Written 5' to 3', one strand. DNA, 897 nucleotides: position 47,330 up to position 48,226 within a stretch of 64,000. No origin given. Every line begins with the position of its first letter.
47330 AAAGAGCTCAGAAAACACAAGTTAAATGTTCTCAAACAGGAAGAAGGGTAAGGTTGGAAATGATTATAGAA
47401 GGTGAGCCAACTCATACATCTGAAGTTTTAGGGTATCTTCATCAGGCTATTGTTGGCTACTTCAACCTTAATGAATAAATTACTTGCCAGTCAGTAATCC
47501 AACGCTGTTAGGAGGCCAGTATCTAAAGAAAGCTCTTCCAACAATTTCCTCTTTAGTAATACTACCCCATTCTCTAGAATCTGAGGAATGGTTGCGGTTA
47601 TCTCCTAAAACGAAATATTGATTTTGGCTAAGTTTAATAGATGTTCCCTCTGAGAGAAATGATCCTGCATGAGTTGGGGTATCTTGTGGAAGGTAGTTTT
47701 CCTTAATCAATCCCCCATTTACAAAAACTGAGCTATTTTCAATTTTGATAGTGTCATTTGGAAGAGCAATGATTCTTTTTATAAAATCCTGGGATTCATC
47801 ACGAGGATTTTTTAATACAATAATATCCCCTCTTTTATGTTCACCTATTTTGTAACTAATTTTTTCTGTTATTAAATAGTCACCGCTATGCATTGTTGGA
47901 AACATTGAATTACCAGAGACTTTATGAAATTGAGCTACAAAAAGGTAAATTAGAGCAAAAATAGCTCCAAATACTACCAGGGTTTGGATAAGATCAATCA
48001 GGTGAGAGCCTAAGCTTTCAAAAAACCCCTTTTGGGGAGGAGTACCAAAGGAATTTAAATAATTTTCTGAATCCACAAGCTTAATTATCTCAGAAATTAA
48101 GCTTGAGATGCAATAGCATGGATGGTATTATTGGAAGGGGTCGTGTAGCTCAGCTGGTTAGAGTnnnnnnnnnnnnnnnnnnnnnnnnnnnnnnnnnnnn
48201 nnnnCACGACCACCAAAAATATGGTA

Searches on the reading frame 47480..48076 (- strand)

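Call 7: search_protein_families(library=pfam, proteins=[window:47480-48076:-], max_evalue=0.01)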
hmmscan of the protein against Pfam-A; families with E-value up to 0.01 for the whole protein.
window:47480-48076:- (198 aa): 2 families
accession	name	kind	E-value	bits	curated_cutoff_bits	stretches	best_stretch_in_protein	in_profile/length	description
PF10502.14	Peptidase_S26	-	1.7e-46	158.7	22.9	1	27-187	2-168/168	Signal peptidase, peptidase S26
PF00717.28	Peptidase_S24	-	0.00017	21.7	23.3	1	51-112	38-91/116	Peptidase S24-like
